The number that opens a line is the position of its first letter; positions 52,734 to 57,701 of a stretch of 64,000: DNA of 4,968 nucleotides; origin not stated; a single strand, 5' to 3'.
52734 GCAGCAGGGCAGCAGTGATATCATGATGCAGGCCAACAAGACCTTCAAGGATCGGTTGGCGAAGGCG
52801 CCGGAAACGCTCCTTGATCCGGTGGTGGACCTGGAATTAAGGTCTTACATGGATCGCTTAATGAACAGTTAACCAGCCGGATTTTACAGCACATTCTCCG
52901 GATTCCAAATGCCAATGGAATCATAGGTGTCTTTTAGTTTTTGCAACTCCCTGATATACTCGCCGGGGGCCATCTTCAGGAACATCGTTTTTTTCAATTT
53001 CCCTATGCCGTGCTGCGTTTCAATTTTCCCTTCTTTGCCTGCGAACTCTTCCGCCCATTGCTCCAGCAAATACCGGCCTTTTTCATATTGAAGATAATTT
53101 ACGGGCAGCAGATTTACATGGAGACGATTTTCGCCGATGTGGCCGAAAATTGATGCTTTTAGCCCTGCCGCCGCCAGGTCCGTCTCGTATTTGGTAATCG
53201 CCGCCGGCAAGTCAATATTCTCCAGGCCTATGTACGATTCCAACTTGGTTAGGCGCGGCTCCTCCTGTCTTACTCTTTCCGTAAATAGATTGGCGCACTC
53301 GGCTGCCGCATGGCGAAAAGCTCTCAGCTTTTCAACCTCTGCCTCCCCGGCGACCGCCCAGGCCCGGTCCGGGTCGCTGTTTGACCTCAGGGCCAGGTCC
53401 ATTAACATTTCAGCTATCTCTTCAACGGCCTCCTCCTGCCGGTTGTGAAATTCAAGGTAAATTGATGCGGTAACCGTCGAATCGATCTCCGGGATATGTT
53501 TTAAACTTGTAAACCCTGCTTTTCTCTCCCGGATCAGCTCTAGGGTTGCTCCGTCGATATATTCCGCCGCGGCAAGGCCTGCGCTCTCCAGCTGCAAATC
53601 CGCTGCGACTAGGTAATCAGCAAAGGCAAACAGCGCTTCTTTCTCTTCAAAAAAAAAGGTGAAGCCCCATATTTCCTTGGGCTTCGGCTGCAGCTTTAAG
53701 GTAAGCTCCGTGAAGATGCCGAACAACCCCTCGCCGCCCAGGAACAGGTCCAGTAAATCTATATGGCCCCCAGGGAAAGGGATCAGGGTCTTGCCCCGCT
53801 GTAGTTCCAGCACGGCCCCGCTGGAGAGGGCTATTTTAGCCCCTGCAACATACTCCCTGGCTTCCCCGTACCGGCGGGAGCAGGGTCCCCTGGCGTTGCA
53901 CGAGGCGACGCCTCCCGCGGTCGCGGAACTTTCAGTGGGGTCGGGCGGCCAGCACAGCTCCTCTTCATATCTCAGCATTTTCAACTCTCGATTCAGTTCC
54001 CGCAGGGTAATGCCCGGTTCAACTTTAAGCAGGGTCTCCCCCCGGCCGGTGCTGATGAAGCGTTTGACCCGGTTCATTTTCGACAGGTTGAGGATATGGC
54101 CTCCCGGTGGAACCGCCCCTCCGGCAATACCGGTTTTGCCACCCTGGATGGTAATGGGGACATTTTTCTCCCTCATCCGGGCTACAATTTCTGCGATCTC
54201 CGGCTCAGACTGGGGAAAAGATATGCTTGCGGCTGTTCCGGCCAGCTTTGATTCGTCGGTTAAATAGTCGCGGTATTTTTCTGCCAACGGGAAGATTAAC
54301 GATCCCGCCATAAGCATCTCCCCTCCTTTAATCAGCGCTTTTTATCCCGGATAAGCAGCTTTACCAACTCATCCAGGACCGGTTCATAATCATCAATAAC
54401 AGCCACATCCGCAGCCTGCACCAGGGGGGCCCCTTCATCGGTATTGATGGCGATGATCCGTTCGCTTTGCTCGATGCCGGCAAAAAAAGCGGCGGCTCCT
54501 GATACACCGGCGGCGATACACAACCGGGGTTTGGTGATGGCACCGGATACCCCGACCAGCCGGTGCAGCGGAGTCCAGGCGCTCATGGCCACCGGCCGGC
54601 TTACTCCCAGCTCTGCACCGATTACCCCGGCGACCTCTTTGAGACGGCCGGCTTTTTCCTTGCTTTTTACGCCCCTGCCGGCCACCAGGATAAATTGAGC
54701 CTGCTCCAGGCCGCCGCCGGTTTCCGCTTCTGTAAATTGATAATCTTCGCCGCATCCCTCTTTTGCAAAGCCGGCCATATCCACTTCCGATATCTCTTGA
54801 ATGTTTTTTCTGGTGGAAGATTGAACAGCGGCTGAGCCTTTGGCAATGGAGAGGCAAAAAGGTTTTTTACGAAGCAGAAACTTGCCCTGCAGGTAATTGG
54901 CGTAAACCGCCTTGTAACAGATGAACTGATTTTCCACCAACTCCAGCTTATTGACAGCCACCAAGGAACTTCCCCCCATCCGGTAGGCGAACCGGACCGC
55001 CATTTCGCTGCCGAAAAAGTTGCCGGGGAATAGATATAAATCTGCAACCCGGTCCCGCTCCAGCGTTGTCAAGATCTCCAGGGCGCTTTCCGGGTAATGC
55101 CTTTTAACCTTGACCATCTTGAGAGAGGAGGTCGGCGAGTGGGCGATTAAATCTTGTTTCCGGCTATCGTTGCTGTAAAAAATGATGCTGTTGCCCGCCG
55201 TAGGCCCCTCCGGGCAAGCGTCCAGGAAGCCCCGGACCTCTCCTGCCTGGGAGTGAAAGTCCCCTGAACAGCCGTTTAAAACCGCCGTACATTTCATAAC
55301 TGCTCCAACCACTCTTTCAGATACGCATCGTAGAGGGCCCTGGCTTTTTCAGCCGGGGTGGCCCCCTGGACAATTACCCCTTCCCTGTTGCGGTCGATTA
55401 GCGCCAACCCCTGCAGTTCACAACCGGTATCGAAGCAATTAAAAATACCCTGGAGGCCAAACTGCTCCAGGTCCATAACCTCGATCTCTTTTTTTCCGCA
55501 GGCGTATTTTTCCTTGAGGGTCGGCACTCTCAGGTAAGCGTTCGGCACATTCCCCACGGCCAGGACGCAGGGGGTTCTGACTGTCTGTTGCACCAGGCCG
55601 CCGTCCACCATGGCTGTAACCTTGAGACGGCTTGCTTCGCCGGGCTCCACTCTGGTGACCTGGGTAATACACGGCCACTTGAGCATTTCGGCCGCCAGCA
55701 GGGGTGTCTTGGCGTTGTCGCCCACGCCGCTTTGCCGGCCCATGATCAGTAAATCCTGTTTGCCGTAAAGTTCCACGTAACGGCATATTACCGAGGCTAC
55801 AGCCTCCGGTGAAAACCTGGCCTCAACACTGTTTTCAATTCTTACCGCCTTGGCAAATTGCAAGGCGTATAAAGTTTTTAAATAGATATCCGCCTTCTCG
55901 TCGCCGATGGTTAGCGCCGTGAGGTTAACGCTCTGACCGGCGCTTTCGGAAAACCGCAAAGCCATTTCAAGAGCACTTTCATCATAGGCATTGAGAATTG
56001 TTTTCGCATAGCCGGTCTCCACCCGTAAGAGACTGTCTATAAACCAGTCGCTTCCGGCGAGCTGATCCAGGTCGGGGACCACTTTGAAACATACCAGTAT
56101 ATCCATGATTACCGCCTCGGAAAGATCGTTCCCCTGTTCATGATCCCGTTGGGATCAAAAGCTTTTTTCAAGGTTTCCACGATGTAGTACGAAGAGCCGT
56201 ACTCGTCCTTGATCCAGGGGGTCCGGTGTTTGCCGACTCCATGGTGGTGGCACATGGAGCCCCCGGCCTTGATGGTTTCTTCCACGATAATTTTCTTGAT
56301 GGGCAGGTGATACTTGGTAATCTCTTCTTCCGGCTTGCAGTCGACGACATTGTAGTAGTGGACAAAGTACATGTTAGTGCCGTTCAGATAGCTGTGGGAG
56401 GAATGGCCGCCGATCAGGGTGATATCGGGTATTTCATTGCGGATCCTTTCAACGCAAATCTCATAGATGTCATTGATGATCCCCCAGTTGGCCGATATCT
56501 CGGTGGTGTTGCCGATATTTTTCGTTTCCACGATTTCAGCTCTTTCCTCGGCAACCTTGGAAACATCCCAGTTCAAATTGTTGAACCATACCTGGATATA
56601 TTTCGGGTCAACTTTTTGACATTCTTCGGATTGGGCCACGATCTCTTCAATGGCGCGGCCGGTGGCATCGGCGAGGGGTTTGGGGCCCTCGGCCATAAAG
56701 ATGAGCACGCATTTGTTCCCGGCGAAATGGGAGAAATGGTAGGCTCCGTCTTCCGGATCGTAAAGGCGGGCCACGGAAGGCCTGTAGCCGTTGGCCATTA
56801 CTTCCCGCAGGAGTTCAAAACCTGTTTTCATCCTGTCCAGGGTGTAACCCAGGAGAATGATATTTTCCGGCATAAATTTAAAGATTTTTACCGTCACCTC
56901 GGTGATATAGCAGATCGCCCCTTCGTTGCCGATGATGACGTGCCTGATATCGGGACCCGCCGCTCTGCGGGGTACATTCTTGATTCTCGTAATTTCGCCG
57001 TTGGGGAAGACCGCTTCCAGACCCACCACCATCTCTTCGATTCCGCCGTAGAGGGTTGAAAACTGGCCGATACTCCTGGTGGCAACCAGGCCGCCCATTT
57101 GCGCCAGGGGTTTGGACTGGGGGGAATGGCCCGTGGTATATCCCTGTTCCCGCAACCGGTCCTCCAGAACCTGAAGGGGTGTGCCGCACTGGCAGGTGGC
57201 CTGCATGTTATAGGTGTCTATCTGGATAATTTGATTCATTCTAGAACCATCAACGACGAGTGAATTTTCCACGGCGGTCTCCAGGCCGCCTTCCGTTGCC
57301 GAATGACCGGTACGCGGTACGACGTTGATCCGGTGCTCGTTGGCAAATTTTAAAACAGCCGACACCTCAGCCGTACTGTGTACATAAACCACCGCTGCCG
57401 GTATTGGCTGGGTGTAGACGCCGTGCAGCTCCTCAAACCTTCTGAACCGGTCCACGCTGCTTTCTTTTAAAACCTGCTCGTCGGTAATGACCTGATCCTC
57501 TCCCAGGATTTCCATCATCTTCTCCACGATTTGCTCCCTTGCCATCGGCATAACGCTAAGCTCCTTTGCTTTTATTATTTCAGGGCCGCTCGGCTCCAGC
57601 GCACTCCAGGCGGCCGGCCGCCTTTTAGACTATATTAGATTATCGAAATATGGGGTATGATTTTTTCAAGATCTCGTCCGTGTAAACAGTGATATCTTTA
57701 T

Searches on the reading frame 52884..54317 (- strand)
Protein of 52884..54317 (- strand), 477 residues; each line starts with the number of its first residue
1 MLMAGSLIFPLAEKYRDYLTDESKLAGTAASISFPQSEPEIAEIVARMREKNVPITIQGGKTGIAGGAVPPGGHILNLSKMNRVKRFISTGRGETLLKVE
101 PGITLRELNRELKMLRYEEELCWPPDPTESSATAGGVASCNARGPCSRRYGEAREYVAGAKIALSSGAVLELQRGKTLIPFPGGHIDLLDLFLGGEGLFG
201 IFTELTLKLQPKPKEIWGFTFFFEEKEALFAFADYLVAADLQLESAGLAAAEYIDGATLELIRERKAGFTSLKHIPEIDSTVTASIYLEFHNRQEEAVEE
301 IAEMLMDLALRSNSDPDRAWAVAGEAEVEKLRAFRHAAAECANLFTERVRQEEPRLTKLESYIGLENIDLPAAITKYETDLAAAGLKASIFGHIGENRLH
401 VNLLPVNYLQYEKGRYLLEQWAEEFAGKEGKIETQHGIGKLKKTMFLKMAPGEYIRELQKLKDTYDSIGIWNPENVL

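Call 34: search_protein_families(library=ncbifam, proteins=[window:52884-54317:-], max_evalue=0.00001)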
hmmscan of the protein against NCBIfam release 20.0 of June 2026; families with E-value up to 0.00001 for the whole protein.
window:52884-54317:- (477 aa): 4 families
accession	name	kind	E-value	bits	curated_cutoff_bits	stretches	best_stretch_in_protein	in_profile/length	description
TIGR00387.1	glcD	equivalog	3.8e-39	134.7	567.9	1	34-473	3-411/413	glycolate oxidase subunit GlcD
NF008408.0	PRK11230.1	equivalog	2.9e-17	62.3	897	1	32-225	59-243/499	glycolate oxidase subunit GlcD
NF049975.1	2HglutDHaseYdiJ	equivalog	1.5e-15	56.1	1350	1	20-173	43-193/1018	D-2-hydroxyglutarate dehydrogenase YdiJ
NF008439.0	PRK11282.1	equivalog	2.3e-15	56.3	284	1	40-235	10-196/358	glycolate oxidase subunit GlcE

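Call 69: search_protein_families(library=pfam, proteins=[window:52884-54317:-])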
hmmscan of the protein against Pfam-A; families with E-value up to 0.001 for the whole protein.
window:52884-54317:- (477 aa): 2 families
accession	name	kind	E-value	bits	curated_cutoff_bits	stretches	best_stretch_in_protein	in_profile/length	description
PF01565.28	FAD_binding_4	-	3.1e-23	82.5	26.4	1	32-172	4-138/139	FAD binding domain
PF02913.24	FAD-oxidase_C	-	6.1e-19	69.1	21.2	1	244-476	26-248/248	FAD linked oxidases, C-terminal domain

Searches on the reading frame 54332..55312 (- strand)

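Call 34: search_protein_families(library=ncbifam, proteins=[window:54332-55312:-], max_evalue=0.00001)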
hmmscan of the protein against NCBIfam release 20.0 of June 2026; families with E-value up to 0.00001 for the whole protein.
window:54332-55312:- (326 aa): 5 families
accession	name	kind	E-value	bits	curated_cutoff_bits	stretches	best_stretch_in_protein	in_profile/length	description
NF051845.1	EtFlavAlphaProt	equivalog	4.2e-28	98.5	600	1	67-322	155-401/406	electron transfer flavoprotein subunit alpha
NF038209.1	mft_etfA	equivalog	3.1e-25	89.1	240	1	91-319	72-301/303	mycofactocin-associated electron transfer flavoprotein alpha subunit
NF002889.0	PRK03363.1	equivalog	8.2e-22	77.9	549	1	81-320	72-311/313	electron transfer flavoprotein subunit alpha/FixB family protein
NF008884.0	PRK11916.1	equivalog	1.5e-17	64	528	1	80-320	70-310/312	electron transfer flavoprotein subunit alpha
NF042970.1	AcrlCoAredClosAcrA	equivalog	2.4e-16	59.8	600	1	203-318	237-355/360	acryloyl-CoA reductase electron transfer subunit beta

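Call 69: search_protein_families(library=pfam, proteins=[window:54332-55312:-])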
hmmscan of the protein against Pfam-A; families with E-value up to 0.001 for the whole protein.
window:54332-55312:- (326 aa): 1 family
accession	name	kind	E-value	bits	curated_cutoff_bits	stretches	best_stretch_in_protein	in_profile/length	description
PF00766.25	ETF_alpha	-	5.6e-23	81.2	27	1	202-281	2-81/81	Electron transfer flavoprotein FAD-binding domain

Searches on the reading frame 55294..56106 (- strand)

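Call 6: search_protein_families(library=pfam, proteins=[window:55294-56106:-])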
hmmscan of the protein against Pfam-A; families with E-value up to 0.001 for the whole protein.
window:55294-56106:- (270 aa): 1 family
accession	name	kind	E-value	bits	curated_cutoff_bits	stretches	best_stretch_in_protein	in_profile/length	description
PF01012.27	ETF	-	1.3e-20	74.4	26.7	1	33-213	8-178/181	Electron transfer flavoprotein domain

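Call 34: search_protein_families(library=ncbifam, proteins=[window:55294-56106:-], max_evalue=0.00001)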
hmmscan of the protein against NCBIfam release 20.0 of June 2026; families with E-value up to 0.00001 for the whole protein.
window:55294-56106:- (270 aa): 5 families
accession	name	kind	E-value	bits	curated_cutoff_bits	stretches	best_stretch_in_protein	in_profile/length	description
NF042971.1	AcrlCoAredClosAcrB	equivalog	4.4e-17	62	475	1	1-216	1-210/266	acryloyl-CoA reductase electron transfer subunit gamma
NF040731.1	flavo_sub_EftB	exception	2.7e-16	59.7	445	1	3-218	2-210/260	electron transfer flavoprotein subunit beta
NF002888.0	PRK03359.1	subfamily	2e-11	43.8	219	1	1-250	1-241/256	putative electron transfer flavoprotein FixA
NF008998.0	PRK12342.1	equivalog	9.2e-10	38.3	338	1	1-219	1-210/254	electron transfer flavoprotein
TIGR04503.1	mft_etfB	hypoth_equivalog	1.6e-07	31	200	1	35-212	27-214/290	mycofactocin-associated electron transfer flavoprotein beta subunit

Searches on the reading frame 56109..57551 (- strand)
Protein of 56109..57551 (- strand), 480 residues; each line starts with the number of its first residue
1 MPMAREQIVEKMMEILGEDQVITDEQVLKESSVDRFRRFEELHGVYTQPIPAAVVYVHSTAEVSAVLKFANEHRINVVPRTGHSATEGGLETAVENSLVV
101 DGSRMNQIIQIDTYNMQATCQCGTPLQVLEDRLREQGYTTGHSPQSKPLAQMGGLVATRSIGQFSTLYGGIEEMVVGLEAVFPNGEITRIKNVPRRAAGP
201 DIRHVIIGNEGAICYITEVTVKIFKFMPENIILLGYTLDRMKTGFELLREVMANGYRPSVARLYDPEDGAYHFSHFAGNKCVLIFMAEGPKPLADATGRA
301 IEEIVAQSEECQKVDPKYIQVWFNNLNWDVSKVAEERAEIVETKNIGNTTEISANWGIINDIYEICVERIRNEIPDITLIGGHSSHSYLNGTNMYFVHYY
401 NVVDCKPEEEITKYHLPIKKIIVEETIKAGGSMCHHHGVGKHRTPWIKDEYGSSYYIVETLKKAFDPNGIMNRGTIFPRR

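Call 6: search_protein_families(library=pfam, proteins=[window:56109-57551:-])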
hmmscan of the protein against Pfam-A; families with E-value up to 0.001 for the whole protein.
window:56109-57551:- (480 aa): 2 families
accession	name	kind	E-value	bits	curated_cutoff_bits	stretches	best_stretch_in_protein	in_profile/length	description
PF01565.28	FAD_binding_4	-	3.3e-36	124.5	26.4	1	51-190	1-138/139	FAD binding domain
PF02913.24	FAD-oxidase_C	-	1.1e-18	68.4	21.2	1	228-475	2-247/248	FAD linked oxidases, C-terminal domain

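Call 34: search_protein_families(library=ncbifam, proteins=[window:56109-57551:-], max_evalue=0.00001)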
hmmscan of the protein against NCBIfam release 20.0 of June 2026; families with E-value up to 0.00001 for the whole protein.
window:56109-57551:- (480 aa): 7 families
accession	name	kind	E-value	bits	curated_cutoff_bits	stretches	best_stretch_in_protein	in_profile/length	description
TIGR00387.1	glcD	equivalog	5.6e-41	140.7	567.9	1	54-474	1-412/413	glycolate oxidase subunit GlcD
NF049975.1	2HglutDHaseYdiJ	equivalog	5e-22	77.5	1350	1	46-248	48-245/1018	D-2-hydroxyglutarate dehydrogenase YdiJ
NF008408.0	PRK11230.1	equivalog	6e-20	71.2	897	1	48-260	53-263/499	glycolate oxidase subunit GlcD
NF008439.0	PRK11282.1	equivalog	7.1e-15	54.7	284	1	66-239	14-185/358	glycolate oxidase subunit GlcE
TIGR01677.1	pln_FAD_oxido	subfamily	3.5e-10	39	383.1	1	52-188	35-174/560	FAD-dependent oxidoreductase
TIGR01679.1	bact_FAD_ox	subfamily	3.6e-08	32.7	292.25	1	50-222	11-171/419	FAD-linked oxidoreductase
TIGR01678.1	FAD_lactone_ox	subfamily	1.4e-06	27.5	396.8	1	50-222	14-180/438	sugar 1,4-lactone oxidase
